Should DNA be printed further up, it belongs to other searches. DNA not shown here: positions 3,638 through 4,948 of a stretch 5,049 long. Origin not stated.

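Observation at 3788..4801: Four-fold internal repeat of a small Cys-containing module, apparently a tandem fusion of a normally single-domain family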

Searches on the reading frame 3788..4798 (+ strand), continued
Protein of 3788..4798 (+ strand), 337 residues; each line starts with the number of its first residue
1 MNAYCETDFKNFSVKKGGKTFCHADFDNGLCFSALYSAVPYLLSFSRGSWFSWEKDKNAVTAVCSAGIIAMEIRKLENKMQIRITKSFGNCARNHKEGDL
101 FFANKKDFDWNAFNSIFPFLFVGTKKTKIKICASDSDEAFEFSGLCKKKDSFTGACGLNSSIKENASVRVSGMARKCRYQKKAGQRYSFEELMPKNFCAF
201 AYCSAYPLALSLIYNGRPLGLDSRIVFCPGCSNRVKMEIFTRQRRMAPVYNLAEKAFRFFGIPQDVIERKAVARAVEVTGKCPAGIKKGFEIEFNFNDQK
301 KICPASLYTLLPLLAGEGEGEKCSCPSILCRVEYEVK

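Call 44: search_protein_families(library=pfam, proteins=[L003:594-2120:+, L003:3524-4951:-, L003:5019-5462:-, L005:85-1380:+, L005:1440-2897:-, L001:5086-6528:-, L001:6655-7554:+, L001:12386-13594:+], max_evalue=0.0001)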
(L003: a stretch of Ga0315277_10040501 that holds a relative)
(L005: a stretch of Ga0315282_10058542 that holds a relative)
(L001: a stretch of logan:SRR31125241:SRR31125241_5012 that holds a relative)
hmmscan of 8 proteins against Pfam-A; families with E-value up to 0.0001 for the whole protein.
L003:594-2120:+ (509 aa): 2 families
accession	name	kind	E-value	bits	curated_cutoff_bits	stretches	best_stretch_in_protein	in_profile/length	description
PF02310.24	B12-binding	-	6e-22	78.2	32.1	1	64-171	14-120/121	B12 binding domain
PF04055.27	Radical_SAM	-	4.7e-21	76.1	29.5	1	239-402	1-165/166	Radical SAM superfamily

L003:3524-4951:- (475 aa): 0 families

L003:5019-5462:- (147 aa): 0 families

L005:85-1380:+ (432 aa): 0 families

L005:1440-2897:- (485 aa): 2 families
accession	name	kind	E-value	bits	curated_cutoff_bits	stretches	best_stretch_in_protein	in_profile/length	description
PF02310.24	B12-binding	-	1.7e-23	83.1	32.1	1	23-134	10-120/121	B12 binding domain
PF04055.27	Radical_SAM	-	5.8e-23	82.3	29.5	1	205-370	2-166/166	Radical SAM superfamily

L001:5086-6528:- (480 aa): 0 families

L001:6655-7554:+ (300 aa): 0 families

L001:12386-13594:+ (403 aa): 0 families

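Call 50: predict_structure(alignment_id=A1)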
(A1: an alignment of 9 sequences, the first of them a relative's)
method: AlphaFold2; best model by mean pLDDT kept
length: 337 residues; sequences in the alignment: 9
mean_pLDDT: 85.8   pTM: 0.87
mean pLDDT of the five models: 85.8, 84.6, 82.8, 82.7, 82.0
residues with pLDDT >= 90: 129; 70-90: 179; 50-70: 29; < 50: 0
segments of 3 or more residues with pLDDT < 50: none
pLDDT, mean of each block of 10 residues (from residue 1): 79 83 70 91 90 91 94 92 93 92 73 85 75 83 68 85 85 88 89 86 91 82 88 91 89 90 87 93 89 71 88 84 91 92
secondary structure, 60 per line:
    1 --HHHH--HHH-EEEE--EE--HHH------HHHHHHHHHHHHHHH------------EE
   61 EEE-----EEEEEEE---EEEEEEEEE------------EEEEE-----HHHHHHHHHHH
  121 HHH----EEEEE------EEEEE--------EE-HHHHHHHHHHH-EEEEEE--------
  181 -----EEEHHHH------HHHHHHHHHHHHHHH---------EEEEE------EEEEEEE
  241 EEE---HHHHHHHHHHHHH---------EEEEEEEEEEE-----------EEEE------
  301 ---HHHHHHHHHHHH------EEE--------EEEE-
elements in order: H3-6 E13-16 H32-46 E59-63 E69-75 E79-87 E100-104 H110-123 E128-132 E139-143 H155-165 E167-172 E186-188 H189-192 H199-213 E223-227 E234-243 H247-259 E269-279 E291-294 H304-315 E322-324 E333-336

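Call 53: fold_search(model_id=the predicted structure, library=pdb)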
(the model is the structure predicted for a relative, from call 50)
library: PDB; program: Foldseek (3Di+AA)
matches with E <= 10: 368; with E <= 0.001: 0
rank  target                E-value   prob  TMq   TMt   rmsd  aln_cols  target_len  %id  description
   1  3t0p_B                1.8e-02  0.06  0.10  0.11  22.6       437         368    9  Crystal structure of a Putative DNA polymerase III beta subunit (EUBREC_0002; ERE_29750) from Eubacterium rectale ATCC (released 2011-08-10)
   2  3t0p_A                3.2e-02  0.09  0.12  0.12  18.8       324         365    8  Crystal structure of a Putative DNA polymerase III beta subunit (EUBREC_0002; ERE_29750) from Eubacterium rectale ATCC (released 2011-08-10)
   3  4n96_B                7.3e-02  0.05  0.12  0.12  23.2       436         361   11  E. coli sliding clamp in complex with 6-nitroindazole (released 2013-11-06)
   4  4k3p_B                8.6e-02  0.06  0.13  0.13  23.6       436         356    9  E. coli sliding clamp in complex with AcQLALF (released 2013-05-01)
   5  3pwe_A                9.6e-02  0.04  0.11  0.11  23.7       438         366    8  Crystal structure of the E. coli beta clamp mutant R103C, I305C, C260S, C333S at 2.2A resolution (released 2011-10-19)
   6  6w17_D                1.1e-01  0.13  0.16  0.17  17.0       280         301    9  Structure of Dip1-activated Arp2/3 complex with nucleated actin filament (released 2020-08-12)
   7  4n96_A                1.1e-01  0.06  0.13  0.13  24.4       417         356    9  E. coli sliding clamp in complex with 6-nitroindazole (released 2013-11-06)
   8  5xqi_A                1.2e-01  0.03  0.10  0.12  21.6       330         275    7  Crystal structure of full-length human Rogdi (released 2017-07-12)
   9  6amq_A                1.3e-01  0.04  0.13  0.12  24.0       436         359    8  Crystal structure of the DNA polymerase III subunit beta from Enterobacter cloacae (released 2017-11-01)
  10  4tsz_A                1.3e-01  0.04  0.12  0.12  23.6       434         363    9  Crystal structure of DNA polymerase sliding clamp from Pseudomonas aeruginosa with ligand (released 2014-09-10)
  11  3k4x_A                1.4e-01  0.06  0.13  0.08  19.1       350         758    7  Eukaryotic Sliding Clamp PCNA Bound to DNA (released 2010-02-16)
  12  6fvl_C                1.7e-01  0.03  0.10  0.10  23.7       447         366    8  DNA polymerase sliding clamp from Escherichia coli with bound P7 peptide (released 2019-04-10)
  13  7azc_D                1.7e-01  0.02  0.10  0.10  23.6       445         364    9  DNA polymerase sliding clamp from Escherichia coli with peptide 22 bound (released 2021-12-01)
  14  6e8e_A                1.7e-01  0.02  0.09  0.08  23.7       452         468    8  Crystal structure of the Escherichia coli sliding clamp-MutL complex. (released 2019-05-01)
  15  5frq_D                2.0e-01  0.03  0.11  0.11  24.0       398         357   11  Crystal Structure of Helicobacter pylori beta clamp bound to DNA ligase peptide (released 2016-08-17)
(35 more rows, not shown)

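Call 54: find_encoding_contigs(protein=P0002, flank=8000, max_places=3)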
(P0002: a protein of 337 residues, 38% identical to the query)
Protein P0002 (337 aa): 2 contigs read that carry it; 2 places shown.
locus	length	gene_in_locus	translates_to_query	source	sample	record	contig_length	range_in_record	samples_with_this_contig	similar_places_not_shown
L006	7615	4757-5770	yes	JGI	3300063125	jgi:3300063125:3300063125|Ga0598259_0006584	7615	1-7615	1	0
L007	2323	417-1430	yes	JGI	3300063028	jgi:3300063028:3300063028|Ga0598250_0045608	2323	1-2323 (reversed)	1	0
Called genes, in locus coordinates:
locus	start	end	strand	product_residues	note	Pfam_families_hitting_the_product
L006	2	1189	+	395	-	?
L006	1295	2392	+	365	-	PF00710:Asparaginase, PF17763:Asparaginase_C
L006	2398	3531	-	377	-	-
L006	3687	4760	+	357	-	PF13353:Fer4_12, PF04055:Radical_SAM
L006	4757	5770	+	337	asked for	-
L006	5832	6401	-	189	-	PF00293:NUDIX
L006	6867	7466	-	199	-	PF00702:Hydrolase (weak)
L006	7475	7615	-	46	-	?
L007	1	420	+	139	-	?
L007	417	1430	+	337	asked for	-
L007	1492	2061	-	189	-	PF00293:NUDIX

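Call 55: find_encoding_contigs(protein=P0003, flank=8000, max_places=3)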
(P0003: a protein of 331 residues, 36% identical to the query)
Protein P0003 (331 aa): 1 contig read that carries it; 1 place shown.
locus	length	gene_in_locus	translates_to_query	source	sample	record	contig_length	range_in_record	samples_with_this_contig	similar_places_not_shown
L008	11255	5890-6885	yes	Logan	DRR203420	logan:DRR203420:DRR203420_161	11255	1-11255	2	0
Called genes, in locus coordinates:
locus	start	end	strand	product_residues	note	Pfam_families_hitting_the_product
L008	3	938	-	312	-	?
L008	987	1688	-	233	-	PF00535:Glycos_transf_2, PF13641:Glyco_tranf_2_3 (weak)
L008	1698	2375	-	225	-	PF00535:Glycos_transf_2, PF13641:Glyco_tranf_2_3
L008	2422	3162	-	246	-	PF13489:Methyltransf_23, PF01209:Ubie_methyltran (weak), PF13649:Methyltransf_25, PF13847:Methyltransf_31, PF08241:Methyltransf_11, PF08242:Methyltransf_12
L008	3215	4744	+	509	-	PF01808:AICARFT_IMPCHas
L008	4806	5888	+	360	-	PF13353:Fer4_12 (weak), PF04055:Radical_SAM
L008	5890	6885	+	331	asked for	-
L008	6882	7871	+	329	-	PF00106:adh_short (weak), PF01073:3Beta_HSD, PF01370:Epimerase, PF04321:RmlD_sub_bind, PF05368:NmrA, PF07993:NAD_binding_4, PF16363:GDP_Man_Dehyd, PF13460:NAD_binding_10, +1 more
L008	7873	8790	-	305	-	PF00106:adh_short (weak), PF01073:3Beta_HSD, PF01370:Epimerase, PF02719:Polysacc_synt_2, PF04321:RmlD_sub_bind, PF08659:KR (weak), PF13460:NAD_binding_10, PF16363:GDP_Man_Dehyd, +1 more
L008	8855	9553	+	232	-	PF00535:Glycos_transf_2, PF13641:Glyco_tranf_2_3 (weak)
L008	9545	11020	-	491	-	PF13231:PMT_2 (weak)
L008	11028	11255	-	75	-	?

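Call 56: find_encoding_contigs(protein=P0010, flank=8000, max_places=2)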
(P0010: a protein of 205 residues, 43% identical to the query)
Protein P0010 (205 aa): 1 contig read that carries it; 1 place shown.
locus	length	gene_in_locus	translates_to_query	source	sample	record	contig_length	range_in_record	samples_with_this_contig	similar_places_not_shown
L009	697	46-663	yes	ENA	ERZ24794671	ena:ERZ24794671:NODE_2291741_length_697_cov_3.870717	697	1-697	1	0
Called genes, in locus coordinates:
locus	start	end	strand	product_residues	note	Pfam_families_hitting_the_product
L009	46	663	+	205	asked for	-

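Call 57: find_encoding_contigs(protein=P0004, flank=8000, max_places=2)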
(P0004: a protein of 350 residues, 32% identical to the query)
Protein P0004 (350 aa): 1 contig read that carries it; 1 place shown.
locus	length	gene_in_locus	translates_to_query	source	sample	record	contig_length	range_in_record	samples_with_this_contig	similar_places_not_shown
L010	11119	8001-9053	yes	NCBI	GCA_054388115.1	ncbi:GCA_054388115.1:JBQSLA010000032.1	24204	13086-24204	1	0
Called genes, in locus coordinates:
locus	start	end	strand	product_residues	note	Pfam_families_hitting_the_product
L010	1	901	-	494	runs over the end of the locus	PF02310:B12-binding, PF04055:Radical_SAM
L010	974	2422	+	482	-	-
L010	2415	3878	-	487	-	PF02310:B12-binding, PF04055:Radical_SAM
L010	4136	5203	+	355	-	PF13353:Fer4_12, PF04055:Radical_SAM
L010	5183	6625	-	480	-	PF02310:B12-binding, PF04055:Radical_SAM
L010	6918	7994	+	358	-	PF13353:Fer4_12 (weak), PF04055:Radical_SAM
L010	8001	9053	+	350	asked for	-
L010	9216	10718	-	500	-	-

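Call 58: find_encoding_contigs(protein=P0016, flank=8000, max_places=2)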
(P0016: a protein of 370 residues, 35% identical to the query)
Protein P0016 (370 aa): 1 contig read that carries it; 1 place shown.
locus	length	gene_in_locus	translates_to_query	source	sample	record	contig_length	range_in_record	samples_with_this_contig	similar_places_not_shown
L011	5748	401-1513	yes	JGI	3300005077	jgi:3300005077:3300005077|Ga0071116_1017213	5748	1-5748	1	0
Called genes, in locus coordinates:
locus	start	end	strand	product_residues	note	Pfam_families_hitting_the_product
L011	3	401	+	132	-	?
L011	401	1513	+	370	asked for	-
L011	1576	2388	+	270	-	PF00106:adh_short, PF01370:Epimerase, PF08659:KR (weak), PF13561:adh_short_C2, PF16363:GDP_Man_Dehyd (weak)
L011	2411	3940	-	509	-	PF02142:MGS (faint), PF01808:AICARFT_IMPCHas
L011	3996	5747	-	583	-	?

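Call 66: find_encoding_contigs(protein=P0060, flank=6000, max_places=2)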
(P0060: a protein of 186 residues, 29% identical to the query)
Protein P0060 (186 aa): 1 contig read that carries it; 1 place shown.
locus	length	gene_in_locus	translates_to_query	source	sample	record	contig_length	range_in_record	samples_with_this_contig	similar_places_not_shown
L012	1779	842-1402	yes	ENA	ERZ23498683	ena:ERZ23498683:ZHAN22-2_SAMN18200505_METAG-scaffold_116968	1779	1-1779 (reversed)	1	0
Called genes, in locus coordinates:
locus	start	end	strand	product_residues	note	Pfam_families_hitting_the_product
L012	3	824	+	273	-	?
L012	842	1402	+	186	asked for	-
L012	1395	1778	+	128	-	?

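Call 67: find_encoding_contigs(protein=P0073, flank=6000, max_places=2)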
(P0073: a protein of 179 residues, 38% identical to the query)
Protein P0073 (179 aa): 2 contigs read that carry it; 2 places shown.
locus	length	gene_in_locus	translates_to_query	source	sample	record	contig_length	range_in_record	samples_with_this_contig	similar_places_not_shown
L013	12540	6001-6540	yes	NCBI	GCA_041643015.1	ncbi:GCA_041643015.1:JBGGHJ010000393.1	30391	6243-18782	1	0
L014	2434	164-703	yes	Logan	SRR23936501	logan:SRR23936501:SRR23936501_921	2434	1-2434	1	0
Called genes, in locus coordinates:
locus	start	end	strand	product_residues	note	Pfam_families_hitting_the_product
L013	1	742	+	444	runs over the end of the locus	PF02310:B12-binding, PF04055:Radical_SAM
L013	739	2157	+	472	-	PF02310:B12-binding (faint), PF04055:Radical_SAM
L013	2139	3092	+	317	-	PF04055:Radical_SAM, PF13186:SPASM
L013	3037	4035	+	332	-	PF05368:NmrA (faint), PF01073:3Beta_HSD, PF01370:Epimerase, PF02719:Polysacc_synt_2, PF04321:RmlD_sub_bind, PF07993:NAD_binding_4, PF13460:NAD_binding_10, PF16363:GDP_Man_Dehyd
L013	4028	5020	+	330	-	PF00676:E1_dh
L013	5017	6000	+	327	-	PF02779:Transket_pyr, PF02780:Transketolase_C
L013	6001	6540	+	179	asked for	-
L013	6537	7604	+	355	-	PF04055:Radical_SAM, PF13186:SPASM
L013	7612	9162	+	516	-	PF01808:AICARFT_IMPCHas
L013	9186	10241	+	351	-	PF04055:Radical_SAM, PF13186:SPASM (weak)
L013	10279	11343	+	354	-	PF04055:Radical_SAM, PF13186:SPASM (weak)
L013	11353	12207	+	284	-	PF13489:Methyltransf_23, PF08241:Methyltransf_11, PF08242:Methyltransf_12, PF13649:Methyltransf_25 (weak), PF13847:Methyltransf_31 (faint)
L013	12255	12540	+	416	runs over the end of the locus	-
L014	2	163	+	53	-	?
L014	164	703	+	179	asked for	-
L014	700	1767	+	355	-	PF04055:Radical_SAM, PF13186:SPASM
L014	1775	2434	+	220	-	?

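Call 68: find_encoding_contigs(protein=P0027, flank=6000, max_places=2)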
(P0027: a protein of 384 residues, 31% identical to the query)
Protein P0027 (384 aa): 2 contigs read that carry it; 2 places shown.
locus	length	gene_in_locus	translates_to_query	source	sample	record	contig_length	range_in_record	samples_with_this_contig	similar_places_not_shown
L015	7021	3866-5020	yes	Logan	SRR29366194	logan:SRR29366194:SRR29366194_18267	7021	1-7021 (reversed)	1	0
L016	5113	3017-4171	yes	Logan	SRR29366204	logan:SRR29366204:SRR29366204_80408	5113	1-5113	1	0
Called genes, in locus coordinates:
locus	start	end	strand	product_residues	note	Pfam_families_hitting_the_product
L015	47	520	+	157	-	PF02779:Transket_pyr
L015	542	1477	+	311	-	PF05219:DREV (faint), PF06325:PrmA (weak), PF07021:MetW (faint), PF13489:Methyltransf_23, PF13649:Methyltransf_25, PF13847:Methyltransf_31, PF08241:Methyltransf_11, PF08242:Methyltransf_12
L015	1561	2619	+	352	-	PF13353:Fer4_12, PF04055:Radical_SAM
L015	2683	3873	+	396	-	PF04015:DUF362, PF14697:Fer4_21 (faint), PF00037:Fer4 (weak), PF12797:Fer4_2 (faint), PF12837:Fer4_6 (weak), PF12838:Fer4_7 (weak), PF13187:Fer4_9 (weak), PF13237:Fer4_10 (weak)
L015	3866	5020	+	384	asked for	-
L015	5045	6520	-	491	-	PF02310:B12-binding, PF04055:Radical_SAM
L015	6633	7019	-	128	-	?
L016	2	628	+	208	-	?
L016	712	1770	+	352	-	PF13353:Fer4_12, PF04055:Radical_SAM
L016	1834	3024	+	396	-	PF04015:DUF362, PF14697:Fer4_21 (faint), PF00037:Fer4 (weak), PF12797:Fer4_2 (faint), PF12837:Fer4_6 (weak), PF12838:Fer4_7 (weak), PF13187:Fer4_9 (weak), PF13237:Fer4_10 (weak)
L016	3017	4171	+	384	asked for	-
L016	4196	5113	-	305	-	?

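Call 70: list_cluster_members(proteins=[P0004, P0005, P0006, P0008, P0009, P0012, P0016, P0027, P0073, P0014])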
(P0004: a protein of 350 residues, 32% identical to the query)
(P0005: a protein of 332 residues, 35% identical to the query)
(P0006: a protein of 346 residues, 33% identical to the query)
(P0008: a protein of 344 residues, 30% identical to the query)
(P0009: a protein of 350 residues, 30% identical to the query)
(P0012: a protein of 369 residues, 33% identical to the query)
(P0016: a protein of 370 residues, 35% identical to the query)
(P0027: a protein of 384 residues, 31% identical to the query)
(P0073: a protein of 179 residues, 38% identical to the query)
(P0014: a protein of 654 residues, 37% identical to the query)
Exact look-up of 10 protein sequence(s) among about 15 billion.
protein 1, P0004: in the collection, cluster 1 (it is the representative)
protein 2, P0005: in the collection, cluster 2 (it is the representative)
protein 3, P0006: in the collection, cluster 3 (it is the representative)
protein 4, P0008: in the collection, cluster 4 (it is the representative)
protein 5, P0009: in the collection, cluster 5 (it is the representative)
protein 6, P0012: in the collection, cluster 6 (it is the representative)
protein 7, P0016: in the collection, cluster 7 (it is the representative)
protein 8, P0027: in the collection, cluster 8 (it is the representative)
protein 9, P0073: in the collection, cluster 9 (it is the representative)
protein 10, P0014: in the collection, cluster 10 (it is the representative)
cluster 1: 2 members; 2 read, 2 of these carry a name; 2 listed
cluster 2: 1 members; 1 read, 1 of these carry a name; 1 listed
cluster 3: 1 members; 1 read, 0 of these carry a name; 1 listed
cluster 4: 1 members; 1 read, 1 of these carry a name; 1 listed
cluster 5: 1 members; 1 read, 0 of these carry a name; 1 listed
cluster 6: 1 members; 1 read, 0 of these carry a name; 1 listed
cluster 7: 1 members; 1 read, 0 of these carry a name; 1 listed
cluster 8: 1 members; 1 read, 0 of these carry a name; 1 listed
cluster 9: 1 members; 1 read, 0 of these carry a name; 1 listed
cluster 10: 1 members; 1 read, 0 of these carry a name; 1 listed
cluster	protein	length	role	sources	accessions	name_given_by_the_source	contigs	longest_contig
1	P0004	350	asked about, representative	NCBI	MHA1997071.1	MAG: hypothetical protein ACTSU9_03070 [Promethearchaeota archaeon]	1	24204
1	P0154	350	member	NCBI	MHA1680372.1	MAG: hypothetical protein ACTSUE_05150 [Promethearchaeota archaeon]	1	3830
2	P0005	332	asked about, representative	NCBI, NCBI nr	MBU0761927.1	MAG: hypothetical protein KKD39_02785 [Candidatus Altiarchaeota archaeon] | hypothetical protein [Candidatus Altiarchaeota archaeon]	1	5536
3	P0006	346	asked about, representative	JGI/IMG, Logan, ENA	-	-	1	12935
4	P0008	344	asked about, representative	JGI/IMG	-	hypothetical protein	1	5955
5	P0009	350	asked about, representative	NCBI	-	-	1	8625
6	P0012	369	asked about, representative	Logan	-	-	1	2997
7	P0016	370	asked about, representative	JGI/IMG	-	-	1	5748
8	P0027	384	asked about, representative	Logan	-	-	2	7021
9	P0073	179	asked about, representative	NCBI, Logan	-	-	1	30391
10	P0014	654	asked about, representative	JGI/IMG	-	-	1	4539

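Call 72: find_encoding_contigs(protein=P0014, flank=6000, max_places=2)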
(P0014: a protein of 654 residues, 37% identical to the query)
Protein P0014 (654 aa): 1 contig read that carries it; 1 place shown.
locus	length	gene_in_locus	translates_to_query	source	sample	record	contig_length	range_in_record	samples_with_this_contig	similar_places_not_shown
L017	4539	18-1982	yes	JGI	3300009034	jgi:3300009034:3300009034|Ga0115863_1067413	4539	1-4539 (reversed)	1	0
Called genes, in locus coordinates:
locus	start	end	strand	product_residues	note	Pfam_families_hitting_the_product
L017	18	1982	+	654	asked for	PF04015:DUF362, PF12837:Fer4_6 (faint), PF13187:Fer4_9 (weak), PF13237:Fer4_10 (weak), PF13484:Fer4_16 (faint), PF00037:Fer4 (weak)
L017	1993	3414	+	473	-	PF02310:B12-binding, PF04055:Radical_SAM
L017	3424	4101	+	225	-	PF00535:Glycos_transf_2, PF13641:Glyco_tranf_2_3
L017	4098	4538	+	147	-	?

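Call 73: find_encoding_contigs(protein=P0031, flank=8000, max_places=2)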
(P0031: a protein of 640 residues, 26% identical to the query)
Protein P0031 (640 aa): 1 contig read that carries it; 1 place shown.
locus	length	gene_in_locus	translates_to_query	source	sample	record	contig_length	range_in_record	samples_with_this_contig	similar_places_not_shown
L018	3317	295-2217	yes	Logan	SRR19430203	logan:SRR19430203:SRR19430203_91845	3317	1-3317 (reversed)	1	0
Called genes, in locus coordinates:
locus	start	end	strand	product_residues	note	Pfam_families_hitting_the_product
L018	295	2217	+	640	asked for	PF00106:adh_short, PF08659:KR, PF13561:adh_short_C2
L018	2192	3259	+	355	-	PF04055:Radical_SAM, PF13353:Fer4_12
